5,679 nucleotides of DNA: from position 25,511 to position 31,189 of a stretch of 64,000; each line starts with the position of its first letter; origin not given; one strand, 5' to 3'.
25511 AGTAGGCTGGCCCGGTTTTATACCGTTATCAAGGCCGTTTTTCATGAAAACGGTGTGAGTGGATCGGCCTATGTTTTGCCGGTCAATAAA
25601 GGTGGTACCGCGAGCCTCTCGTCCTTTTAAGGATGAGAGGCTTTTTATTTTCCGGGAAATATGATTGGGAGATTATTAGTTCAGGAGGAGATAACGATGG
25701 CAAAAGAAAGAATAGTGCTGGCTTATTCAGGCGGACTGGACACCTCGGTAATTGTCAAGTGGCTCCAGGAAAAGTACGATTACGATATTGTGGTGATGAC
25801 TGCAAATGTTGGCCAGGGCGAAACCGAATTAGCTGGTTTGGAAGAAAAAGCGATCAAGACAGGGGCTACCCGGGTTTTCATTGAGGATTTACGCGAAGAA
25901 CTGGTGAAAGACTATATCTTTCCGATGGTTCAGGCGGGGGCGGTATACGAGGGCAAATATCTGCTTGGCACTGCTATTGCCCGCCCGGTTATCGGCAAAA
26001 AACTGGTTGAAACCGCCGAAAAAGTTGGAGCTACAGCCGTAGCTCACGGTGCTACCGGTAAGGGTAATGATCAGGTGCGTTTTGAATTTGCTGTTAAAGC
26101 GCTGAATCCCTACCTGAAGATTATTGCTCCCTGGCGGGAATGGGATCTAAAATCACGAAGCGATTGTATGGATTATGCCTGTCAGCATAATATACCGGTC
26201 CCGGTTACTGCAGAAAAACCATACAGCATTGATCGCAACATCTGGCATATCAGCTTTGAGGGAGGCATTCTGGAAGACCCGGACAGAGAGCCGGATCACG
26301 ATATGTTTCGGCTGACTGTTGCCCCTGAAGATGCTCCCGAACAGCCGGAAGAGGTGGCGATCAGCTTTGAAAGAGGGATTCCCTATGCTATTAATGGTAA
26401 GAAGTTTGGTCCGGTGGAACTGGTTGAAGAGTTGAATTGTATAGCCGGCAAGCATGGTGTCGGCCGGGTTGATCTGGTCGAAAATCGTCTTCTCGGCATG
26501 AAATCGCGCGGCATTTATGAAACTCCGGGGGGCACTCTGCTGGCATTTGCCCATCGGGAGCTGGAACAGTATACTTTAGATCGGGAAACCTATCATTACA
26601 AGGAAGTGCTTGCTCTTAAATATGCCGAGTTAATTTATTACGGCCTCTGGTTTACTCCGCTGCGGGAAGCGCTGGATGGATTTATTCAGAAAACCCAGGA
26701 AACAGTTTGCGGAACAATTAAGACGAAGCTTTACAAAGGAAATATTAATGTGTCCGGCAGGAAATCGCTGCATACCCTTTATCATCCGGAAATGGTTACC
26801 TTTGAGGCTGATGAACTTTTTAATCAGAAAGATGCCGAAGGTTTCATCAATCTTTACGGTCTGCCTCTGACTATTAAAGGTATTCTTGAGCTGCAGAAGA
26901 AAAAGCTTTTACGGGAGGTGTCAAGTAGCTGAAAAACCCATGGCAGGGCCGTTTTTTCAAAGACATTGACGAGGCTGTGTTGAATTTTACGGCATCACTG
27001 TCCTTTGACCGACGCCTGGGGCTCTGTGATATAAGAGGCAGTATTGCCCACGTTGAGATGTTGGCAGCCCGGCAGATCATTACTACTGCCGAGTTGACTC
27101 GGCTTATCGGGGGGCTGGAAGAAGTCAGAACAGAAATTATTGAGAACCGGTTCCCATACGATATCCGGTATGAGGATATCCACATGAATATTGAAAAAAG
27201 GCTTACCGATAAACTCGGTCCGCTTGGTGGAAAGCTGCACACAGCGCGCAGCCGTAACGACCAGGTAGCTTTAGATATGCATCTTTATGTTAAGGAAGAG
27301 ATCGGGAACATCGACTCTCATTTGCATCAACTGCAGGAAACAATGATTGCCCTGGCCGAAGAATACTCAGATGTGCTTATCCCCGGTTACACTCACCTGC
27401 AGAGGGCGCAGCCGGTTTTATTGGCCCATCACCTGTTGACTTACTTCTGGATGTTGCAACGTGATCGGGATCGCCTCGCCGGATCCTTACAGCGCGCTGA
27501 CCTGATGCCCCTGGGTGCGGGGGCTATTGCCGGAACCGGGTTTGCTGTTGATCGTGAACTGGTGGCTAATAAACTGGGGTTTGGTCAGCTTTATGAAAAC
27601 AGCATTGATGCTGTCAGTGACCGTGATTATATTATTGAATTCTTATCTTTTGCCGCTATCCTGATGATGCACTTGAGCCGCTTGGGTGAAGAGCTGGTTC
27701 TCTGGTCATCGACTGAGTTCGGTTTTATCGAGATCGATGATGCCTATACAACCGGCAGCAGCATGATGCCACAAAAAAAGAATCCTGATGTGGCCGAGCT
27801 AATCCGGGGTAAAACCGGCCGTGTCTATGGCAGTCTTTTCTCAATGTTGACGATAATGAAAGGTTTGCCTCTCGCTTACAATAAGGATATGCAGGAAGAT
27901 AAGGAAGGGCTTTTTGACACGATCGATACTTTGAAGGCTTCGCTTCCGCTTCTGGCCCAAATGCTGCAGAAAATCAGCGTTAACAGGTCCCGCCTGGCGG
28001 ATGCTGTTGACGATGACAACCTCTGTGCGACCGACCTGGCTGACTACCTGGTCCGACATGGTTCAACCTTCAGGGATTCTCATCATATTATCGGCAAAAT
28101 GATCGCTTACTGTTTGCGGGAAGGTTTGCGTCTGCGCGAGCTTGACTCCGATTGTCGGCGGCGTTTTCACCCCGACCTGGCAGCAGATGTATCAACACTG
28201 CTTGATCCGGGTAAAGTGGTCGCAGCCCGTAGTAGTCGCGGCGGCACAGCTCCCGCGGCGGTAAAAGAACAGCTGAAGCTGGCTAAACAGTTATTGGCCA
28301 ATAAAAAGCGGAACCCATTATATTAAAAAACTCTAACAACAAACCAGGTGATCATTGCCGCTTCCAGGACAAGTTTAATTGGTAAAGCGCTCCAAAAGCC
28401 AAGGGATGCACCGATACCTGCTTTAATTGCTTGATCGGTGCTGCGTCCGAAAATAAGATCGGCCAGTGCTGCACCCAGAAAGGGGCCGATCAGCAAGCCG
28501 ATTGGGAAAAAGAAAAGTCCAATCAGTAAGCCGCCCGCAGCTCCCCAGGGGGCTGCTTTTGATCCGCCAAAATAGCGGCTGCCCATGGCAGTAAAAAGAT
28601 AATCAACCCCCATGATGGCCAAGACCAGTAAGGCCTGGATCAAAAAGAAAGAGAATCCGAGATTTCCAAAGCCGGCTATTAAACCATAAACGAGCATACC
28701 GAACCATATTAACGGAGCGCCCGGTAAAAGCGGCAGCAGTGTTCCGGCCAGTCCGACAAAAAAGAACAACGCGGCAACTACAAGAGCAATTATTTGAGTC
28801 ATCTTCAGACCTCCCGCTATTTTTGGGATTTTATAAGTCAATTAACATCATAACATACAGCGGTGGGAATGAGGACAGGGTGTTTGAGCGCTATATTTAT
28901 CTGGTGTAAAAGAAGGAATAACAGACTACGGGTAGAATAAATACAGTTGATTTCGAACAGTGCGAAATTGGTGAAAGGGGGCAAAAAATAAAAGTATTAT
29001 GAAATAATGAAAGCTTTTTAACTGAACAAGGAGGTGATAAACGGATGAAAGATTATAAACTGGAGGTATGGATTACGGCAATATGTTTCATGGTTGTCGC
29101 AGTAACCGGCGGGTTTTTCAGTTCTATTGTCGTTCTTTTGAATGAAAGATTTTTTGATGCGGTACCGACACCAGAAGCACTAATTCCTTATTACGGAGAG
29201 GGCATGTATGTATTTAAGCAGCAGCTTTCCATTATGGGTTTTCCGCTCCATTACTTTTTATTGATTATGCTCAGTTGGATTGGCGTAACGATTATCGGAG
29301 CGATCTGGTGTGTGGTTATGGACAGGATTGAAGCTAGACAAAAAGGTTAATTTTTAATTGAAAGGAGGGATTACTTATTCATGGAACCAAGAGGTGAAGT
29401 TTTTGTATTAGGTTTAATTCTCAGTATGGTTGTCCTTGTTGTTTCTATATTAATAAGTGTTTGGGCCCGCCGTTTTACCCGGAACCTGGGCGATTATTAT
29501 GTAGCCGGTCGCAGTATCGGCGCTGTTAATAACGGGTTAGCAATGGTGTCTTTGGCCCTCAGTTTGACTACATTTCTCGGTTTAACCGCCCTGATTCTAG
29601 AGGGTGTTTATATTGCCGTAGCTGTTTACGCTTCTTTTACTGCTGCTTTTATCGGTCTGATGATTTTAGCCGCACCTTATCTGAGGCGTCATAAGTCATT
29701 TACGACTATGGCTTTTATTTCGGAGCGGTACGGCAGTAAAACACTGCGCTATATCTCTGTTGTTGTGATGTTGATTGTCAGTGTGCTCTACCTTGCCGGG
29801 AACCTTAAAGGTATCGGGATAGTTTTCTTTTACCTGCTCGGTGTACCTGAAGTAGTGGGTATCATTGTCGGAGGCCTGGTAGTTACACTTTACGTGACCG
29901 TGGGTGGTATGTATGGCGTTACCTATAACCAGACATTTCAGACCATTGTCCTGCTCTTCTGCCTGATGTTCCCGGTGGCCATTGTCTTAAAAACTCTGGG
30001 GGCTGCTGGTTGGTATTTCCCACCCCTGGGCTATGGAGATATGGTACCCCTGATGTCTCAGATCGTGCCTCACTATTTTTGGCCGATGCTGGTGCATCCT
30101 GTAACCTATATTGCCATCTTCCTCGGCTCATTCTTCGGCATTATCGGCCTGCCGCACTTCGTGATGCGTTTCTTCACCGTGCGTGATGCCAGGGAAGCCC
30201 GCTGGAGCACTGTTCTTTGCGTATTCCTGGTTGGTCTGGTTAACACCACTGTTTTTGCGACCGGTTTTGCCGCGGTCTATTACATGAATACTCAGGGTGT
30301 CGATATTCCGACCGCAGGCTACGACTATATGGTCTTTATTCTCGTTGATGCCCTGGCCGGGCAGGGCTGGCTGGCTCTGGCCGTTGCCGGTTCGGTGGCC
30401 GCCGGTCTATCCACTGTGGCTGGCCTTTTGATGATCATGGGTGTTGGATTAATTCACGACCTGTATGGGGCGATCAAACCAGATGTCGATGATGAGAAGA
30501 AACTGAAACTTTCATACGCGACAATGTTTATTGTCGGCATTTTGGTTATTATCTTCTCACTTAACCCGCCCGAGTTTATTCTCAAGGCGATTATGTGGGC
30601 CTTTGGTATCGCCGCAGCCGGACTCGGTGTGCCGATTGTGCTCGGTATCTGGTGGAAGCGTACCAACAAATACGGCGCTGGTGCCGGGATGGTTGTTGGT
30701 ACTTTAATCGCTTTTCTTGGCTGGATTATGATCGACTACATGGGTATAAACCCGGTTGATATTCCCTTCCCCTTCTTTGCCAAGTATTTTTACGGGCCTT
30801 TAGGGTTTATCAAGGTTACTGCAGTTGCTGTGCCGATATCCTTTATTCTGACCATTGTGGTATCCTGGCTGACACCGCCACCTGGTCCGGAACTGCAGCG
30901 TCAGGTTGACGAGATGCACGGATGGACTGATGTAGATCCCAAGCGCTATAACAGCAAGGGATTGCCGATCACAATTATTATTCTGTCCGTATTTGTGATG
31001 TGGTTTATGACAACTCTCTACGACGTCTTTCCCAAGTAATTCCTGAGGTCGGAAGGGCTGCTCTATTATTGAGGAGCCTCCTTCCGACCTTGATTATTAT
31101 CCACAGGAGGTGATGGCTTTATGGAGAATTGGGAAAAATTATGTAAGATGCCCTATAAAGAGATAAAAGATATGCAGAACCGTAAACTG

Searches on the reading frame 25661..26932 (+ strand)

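Call 23: search_protein_families(library=pfam, proteins=[window:25661-26932:+], max_evalue=0.00001)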
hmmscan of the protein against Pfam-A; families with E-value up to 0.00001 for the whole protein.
window:25661-26932:+ (423 aa): 2 families
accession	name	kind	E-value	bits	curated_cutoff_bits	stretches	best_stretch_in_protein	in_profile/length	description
PF20979.2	Arginosuc_syn_C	-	3.3e-89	298.7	27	1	188-404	1-217/219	Arginosuccinate synthase C-terminal domain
PF00764.25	Arginosuc_synth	-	2.4e-66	223.2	27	1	17-179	1-162/162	Arginosuccinate synthase N-terminal HUP domain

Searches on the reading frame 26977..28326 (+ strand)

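Call 23: search_protein_families(library=pfam, proteins=[window:26977-28326:+], max_evalue=0.00001)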
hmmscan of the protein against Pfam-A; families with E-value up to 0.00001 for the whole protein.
window:26977-28326:+ (449 aa): 2 families
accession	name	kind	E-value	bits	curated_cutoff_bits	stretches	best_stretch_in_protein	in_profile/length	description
PF00206.25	Lyase_1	-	2.8e-75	254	27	1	3-285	13-312/312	Lyase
PF14698.11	ASL_C2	-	7.3e-19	68.4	27.3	1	350-416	3-69/69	Argininosuccinate lyase C-terminal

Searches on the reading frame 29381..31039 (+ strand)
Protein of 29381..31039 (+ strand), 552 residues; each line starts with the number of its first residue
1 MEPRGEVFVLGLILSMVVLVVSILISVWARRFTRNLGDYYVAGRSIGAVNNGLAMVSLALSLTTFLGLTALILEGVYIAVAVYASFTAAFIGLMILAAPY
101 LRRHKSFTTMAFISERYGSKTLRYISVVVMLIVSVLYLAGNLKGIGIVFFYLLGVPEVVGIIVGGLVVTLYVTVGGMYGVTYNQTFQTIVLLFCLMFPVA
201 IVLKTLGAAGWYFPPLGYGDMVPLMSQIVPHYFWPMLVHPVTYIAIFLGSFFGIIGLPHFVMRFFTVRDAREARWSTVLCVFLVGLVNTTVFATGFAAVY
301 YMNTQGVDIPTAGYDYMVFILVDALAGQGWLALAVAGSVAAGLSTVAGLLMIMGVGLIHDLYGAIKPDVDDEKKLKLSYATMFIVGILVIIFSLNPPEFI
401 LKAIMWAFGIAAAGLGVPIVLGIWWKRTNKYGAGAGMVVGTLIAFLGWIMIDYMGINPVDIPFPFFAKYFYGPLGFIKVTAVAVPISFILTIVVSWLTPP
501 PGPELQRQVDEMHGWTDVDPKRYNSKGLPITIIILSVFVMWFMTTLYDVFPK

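Call 22: search_protein_families(library=pfam, proteins=[window:29381-31039:+], max_evalue=0.00001)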
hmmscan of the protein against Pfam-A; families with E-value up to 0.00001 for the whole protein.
window:29381-31039:+ (552 aa): 1 family
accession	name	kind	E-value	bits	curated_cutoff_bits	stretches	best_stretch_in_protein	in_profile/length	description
PF00474.23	SSF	-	4.7e-52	177.7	22.8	1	39-440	1-406/406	Sodium:solute symporter family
